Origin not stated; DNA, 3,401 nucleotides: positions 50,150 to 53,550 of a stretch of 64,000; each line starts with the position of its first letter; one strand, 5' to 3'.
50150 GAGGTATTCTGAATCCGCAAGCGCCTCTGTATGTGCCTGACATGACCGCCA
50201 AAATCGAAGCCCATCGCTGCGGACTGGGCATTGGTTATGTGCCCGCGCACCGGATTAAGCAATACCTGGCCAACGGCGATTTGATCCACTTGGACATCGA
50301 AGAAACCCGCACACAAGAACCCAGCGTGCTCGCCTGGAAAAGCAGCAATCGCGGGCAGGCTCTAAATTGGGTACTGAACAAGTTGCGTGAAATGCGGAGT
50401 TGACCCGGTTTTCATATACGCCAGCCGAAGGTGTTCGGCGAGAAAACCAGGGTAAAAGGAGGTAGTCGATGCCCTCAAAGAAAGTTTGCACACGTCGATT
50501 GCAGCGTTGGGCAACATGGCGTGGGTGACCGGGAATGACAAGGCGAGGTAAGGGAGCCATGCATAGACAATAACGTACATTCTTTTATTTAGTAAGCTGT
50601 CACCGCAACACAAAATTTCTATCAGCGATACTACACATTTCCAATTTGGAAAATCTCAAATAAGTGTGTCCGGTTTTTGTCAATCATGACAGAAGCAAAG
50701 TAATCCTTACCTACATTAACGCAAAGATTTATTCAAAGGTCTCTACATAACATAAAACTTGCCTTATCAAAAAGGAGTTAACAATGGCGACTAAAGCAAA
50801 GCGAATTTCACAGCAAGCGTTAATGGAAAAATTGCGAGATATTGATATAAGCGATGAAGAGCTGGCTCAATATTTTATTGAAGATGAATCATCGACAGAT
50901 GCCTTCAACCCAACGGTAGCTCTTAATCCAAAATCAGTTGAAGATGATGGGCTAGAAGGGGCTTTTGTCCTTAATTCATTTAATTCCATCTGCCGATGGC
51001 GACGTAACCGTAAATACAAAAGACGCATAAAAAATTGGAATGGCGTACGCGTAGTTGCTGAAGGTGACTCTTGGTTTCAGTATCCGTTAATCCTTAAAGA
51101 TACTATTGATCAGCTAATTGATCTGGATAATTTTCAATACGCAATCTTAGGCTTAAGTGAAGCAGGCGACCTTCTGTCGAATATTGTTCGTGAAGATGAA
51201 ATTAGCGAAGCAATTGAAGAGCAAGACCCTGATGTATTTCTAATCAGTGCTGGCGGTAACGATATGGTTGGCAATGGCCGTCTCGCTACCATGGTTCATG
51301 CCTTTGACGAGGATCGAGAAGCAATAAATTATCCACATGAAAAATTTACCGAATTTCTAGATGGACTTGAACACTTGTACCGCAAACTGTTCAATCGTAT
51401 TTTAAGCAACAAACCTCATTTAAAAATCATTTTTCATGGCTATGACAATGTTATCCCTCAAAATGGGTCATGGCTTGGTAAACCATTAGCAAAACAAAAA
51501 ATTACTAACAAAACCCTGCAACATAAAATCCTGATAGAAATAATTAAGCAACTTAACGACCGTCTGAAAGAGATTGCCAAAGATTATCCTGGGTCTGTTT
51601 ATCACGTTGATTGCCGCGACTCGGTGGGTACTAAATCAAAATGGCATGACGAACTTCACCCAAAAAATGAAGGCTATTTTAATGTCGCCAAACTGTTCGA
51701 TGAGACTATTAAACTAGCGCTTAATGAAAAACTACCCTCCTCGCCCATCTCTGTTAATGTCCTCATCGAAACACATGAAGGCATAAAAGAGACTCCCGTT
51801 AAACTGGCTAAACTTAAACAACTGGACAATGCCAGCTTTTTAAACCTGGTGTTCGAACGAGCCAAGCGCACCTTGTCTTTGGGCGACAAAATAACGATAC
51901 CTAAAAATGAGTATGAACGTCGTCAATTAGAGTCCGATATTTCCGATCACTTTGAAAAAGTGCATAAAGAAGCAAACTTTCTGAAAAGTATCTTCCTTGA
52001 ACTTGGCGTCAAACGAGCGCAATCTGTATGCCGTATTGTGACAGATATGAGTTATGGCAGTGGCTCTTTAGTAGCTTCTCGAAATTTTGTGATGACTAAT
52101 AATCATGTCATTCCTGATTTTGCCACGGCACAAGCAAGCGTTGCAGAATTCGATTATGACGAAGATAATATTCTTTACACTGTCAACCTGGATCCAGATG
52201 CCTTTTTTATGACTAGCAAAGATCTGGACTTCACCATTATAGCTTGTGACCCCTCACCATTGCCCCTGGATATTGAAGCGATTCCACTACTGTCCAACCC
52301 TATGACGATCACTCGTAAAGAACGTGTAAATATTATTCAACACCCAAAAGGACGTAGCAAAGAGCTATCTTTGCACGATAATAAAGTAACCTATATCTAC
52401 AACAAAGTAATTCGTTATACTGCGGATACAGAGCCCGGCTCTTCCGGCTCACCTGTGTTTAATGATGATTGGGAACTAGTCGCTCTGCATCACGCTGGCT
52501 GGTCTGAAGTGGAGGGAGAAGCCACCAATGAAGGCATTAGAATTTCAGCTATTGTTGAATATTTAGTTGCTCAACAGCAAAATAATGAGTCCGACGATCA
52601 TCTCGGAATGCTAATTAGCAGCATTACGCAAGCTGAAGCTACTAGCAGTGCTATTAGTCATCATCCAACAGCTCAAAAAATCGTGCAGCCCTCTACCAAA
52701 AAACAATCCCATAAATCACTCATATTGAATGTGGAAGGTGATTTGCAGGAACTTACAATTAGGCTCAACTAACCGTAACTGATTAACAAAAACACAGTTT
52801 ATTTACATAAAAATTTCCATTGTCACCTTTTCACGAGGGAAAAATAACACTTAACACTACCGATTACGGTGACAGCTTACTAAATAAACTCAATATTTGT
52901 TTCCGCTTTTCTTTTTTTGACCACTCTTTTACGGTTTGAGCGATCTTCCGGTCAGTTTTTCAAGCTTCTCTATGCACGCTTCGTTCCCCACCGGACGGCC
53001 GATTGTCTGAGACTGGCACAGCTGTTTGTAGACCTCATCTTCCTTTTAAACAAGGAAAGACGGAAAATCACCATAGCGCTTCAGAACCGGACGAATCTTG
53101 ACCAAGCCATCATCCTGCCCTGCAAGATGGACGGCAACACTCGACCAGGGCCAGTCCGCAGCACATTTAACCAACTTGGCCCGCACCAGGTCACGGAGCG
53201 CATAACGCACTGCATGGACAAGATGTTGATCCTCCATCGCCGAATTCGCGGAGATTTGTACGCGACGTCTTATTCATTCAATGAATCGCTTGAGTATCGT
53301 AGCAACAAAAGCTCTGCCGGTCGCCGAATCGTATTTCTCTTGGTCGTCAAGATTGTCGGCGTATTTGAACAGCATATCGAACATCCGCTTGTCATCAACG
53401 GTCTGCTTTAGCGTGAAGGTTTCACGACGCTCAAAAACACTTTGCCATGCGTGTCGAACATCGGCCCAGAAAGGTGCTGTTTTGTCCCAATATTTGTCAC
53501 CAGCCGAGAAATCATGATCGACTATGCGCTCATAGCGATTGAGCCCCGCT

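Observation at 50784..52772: Cytoplasmic SGNH-hydrolase / trypsin-like protease fusion as the only intact gene of a low-GC islet: candidate undescribed single-gene conflict (defence or toxin) module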

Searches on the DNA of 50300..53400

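Call 102: search_rna_families(source=window, start=50300, end=53400, threshold=evalue, max_evalue=1)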
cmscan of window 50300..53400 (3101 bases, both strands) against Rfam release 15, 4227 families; matches with E-value up to 1: 0.
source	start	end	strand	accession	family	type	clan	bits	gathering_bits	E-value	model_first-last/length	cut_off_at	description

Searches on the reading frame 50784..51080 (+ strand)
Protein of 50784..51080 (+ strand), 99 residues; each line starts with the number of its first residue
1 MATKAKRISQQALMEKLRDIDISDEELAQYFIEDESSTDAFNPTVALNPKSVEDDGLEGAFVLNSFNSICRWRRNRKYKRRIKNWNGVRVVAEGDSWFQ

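Call 21: search_protein_families(library=pfam, proteins=[window:50784-51080:+], max_evalue=1)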
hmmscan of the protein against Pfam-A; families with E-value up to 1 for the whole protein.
window:50784-51080:+ (99 aa): 1 family
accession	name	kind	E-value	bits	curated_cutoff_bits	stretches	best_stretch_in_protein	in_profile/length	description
PF07820.17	TraC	-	0.24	12.2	27.7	1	4-33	25-54/88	TraC-like protein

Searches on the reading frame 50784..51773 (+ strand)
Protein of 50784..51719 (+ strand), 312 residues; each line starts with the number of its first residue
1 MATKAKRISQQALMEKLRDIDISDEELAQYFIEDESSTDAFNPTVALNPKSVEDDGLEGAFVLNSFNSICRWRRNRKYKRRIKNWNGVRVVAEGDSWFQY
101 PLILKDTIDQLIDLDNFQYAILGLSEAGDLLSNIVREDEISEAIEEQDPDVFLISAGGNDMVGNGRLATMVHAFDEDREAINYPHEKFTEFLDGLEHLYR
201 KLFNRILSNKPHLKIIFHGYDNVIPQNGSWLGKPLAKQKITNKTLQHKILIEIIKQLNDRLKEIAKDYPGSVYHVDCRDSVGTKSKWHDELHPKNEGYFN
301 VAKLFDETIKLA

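Call 69: predict_structure(alignment_id=A2)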
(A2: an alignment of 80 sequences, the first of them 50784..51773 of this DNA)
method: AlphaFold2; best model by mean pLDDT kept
length: 330 residues; sequences in the alignment: 80
mean_pLDDT: 89.5   pTM: 0.88
mean pLDDT of the five models: 89.5, 88.7, 88.0, 85.8, 85.5
residues with pLDDT >= 90: 243; 70-90: 54; 50-70: 26; < 50: 7
segments of 3 or more residues with pLDDT < 50: 326-330
pLDDT, mean of each block of 10 residues (from residue 1): 72 93 93 73 82 72 74 95 95 92 93 96 86 89 96 89 90 98 97 96 94 95 91 96 97 97 96 96 93 95 98 83 52
secondary structure, 60 per line:
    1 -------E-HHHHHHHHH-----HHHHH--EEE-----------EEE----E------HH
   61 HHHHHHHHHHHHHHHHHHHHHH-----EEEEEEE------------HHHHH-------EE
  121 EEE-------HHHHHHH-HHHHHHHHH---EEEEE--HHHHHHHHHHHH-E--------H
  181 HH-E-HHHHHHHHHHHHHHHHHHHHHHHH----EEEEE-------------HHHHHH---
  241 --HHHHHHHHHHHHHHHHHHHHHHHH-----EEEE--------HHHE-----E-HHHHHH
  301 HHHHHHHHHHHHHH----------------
elements in order: H10-18 H24-28 E31-33 E45-47 H59-82 E88-94 H107-111 E119-123 H131-137 H139-147 E151-155 H158-169 H186-209 E214-218 H232-237 H243-266 E272-275 H295-314

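Call 73: fold_search(model_id=the predicted structure, library=pdb)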
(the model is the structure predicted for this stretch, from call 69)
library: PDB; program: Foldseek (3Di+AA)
matches with E <= 10: 1423; with E <= 0.001: 77
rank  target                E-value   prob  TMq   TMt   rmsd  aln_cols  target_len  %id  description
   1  7e16_A                2.2e-08  1.00  0.47  0.73   4.8       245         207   17  crystal structure of GDSL esterase from Geobacillus thermodenitrificans (released 2021-04-14)
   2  8ik1_A                4.6e-08  1.00  0.47  0.73   5.1       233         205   17  EstL5 in complex of PMSF (released 2023-03-29)
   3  9hi6_A                4.8e-08  1.00  0.43  0.62   6.3       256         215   18  Structure of scaffold FI6-focused design_04 in complex with FI6-Fab (released 2025-12-03)
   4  8ik1_B                1.3e-07  1.00  0.47  0.72   4.9       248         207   18  EstL5 in complex of PMSF (released 2023-03-29)
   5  1z8h_B                1.4e-07  1.00  0.41  0.63   5.2       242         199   16  CRYSTAL STRUCTURE OF a GDSL-like lipase (ALR1529) FROM NOSTOC SP. PCC 7120 AT 2.02 A RESOLUTION (released 2005-04-19)
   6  4q9a_A                3.9e-07  1.00  0.41  0.59   7.0       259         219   16  Crystal structure of a putative GDSL-like lipase (PARMER_00689) from Parabacteroides merdae ATCC 43184 at 2.86 A resol (released 2014-06-25)
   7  2hsj_D                7.5e-07  1.00  0.42  0.61   6.2       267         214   16  The structure of a putative platelet activating factor from Streptococcus pneumonia. (released 2006-09-19)
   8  2hsj_B                9.0e-07  1.00  0.40  0.59   6.5       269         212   15  The structure of a putative platelet activating factor from Streptococcus pneumonia. (released 2006-09-19)
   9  6nkd_A                1.0e-06  1.00  0.48  0.72   4.3       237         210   15  Crystal Structure of the Lipase Lip_vut3 from Goat Rumen metagenome. (released 2020-01-22)
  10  2vpt                  1.1e-06  1.00  0.43  0.68   3.9       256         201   16  Clostridium thermocellum family 3 carbohydrate esterase (released 2008-05-06)
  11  7pzh_BBB              1.1e-06  1.00  0.40  0.60   6.3       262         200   15  Phocaeicola vulgatus sialic acid esterase at 2.06 Angstrom resolution (released 2022-05-25)
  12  7pzg_CCC              1.4e-06  1.00  0.41  0.63   6.4       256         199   14  Phocaeicola vulgatus sialic acid esterase at 1.44 Angstrom resolution (released 2022-05-25)
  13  4q9a_B                1.5e-06  1.00  0.43  0.62   6.8       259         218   14  Crystal structure of a putative GDSL-like lipase (PARMER_00689) from Parabacteroides merdae ATCC 43184 at 2.86 A resol (released 2014-06-25)
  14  7pzg_AAA              2.1e-06  1.00  0.41  0.62   6.2       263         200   14  Phocaeicola vulgatus sialic acid esterase at 1.44 Angstrom resolution (released 2022-05-25)
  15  7pzh_FFF              2.3e-06  1.00  0.40  0.62   6.5       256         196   15  Phocaeicola vulgatus sialic acid esterase at 2.06 Angstrom resolution (released 2022-05-25)
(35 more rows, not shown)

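Call 79: search_protein_representatives(protein=window:50784-51719:+)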
Query: 312 residues. Proteins with E-value up to 0.001 (for the whole library): 1883; up to 1e-10: 1151; up to 1e-30: 337. The best 150 are listed.
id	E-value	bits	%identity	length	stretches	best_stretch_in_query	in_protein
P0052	1.9e-121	421.4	61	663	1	5-310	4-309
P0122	9.8e-92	323.9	69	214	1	5-216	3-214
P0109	7.4e-84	298.0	49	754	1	5-309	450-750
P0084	1.2e-82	294.0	48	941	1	1-310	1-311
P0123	1.7e-81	290.2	47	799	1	6-309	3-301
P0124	1.4e-77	277.4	47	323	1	7-309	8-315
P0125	6.7e-72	258.7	44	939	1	4-309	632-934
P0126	2.6e-71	256.8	47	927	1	16-309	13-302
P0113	1.8e-69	250.7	45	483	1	7-307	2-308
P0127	4.3e-69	249.5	43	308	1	8-309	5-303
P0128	1.3e-66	241.4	44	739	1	2-309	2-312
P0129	2.4e-66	240.5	42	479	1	5-309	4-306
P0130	2.9e-65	236.9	41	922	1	13-309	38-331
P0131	1.1e-64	235.0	43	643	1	6-305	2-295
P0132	1.3e-64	234.8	41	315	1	8-310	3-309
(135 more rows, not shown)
